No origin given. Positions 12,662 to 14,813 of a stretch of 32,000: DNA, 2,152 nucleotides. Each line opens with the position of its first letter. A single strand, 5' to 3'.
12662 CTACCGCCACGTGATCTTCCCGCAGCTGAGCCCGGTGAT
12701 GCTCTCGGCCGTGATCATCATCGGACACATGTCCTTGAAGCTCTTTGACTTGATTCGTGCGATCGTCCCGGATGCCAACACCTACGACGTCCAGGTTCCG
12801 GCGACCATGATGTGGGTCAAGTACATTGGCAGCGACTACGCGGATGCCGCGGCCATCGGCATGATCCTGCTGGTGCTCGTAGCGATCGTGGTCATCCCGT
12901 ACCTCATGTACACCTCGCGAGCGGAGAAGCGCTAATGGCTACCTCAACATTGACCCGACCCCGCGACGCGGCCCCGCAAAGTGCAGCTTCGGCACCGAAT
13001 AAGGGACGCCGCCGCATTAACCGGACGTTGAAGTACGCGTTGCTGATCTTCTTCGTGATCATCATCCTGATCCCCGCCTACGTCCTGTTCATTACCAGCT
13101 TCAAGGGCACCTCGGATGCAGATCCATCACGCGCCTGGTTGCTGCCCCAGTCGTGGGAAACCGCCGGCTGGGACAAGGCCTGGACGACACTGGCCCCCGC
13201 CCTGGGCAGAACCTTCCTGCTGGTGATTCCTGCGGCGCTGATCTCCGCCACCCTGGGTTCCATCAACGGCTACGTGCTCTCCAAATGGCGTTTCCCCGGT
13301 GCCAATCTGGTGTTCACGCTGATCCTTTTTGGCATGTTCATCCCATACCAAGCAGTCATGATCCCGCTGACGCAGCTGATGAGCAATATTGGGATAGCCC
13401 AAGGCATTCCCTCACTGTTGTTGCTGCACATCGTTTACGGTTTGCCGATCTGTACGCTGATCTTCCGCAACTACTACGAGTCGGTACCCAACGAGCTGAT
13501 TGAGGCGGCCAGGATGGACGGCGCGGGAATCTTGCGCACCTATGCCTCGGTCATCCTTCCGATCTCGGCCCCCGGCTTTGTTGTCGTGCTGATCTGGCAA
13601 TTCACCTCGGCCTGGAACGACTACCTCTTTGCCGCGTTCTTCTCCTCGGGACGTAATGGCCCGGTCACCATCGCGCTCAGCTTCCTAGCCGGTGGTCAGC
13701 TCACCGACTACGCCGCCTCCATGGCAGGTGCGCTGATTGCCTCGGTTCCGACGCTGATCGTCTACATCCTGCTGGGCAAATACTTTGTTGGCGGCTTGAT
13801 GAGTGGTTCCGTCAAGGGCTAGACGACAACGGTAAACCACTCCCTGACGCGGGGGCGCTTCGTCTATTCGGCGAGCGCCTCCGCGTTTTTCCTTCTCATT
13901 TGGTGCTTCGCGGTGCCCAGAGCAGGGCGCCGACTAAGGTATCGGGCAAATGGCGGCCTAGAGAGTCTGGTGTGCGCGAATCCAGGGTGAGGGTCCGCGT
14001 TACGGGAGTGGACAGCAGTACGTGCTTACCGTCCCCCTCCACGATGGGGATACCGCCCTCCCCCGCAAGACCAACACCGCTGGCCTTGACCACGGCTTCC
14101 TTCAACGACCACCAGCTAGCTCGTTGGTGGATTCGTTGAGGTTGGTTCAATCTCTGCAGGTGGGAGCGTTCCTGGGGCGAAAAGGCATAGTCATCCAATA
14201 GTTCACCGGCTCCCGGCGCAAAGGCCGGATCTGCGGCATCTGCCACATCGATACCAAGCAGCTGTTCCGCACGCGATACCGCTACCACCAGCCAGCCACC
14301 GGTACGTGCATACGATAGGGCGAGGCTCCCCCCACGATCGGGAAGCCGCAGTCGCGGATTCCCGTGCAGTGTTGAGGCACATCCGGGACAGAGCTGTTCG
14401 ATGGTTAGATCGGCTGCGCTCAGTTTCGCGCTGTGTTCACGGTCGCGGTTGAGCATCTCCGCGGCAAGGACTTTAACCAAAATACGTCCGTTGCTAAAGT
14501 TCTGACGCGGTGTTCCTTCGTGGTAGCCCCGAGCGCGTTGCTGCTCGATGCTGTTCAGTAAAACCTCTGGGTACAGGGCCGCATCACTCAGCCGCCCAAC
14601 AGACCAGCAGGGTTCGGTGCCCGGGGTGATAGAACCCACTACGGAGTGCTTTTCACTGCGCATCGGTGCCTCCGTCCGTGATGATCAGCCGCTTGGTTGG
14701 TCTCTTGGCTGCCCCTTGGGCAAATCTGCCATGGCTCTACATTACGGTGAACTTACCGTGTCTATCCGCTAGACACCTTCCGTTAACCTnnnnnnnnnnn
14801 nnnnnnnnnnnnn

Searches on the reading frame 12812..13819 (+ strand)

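Call 7: search_protein_families(library=pfam, proteins=[window:12812-13819:+], max_evalue=0.001)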
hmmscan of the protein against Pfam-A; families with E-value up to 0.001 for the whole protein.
window:12812-13819:+ (336 aa): 1 family
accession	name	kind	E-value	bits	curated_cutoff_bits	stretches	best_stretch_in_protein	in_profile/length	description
PF00528.27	BPD_transp_1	-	1.3e-17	64.6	26.4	1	149-320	5-174/184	Binding-protein-dependent transport system inner membrane component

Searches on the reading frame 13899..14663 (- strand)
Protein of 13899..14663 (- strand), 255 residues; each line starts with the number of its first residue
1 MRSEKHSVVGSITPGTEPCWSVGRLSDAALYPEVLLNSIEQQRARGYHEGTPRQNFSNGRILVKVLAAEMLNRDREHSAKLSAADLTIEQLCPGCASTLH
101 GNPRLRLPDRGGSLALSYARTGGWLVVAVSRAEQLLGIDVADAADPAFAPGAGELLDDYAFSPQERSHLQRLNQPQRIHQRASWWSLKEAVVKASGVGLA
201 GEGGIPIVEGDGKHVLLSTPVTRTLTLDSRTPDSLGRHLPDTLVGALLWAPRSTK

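Call 7: search_protein_families(library=pfam, proteins=[window:13899-14663:-], max_evalue=0.001)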
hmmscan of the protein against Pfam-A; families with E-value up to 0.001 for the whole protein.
window:13899-14663:- (255 aa): 1 family
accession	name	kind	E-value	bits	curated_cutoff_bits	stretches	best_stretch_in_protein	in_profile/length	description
PF01648.25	ACPS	-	1.3e-09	38.5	25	1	136-200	2-66/111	4'-phosphopantetheinyl transferase superfamily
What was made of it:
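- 13896..14663 (-): Putative Sfp-type 4'-phosphopantetheinyl transferase, divergently transcribed. Likely primes the T domain. Pfam ACPS at E 1.3e-9 (call 7).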
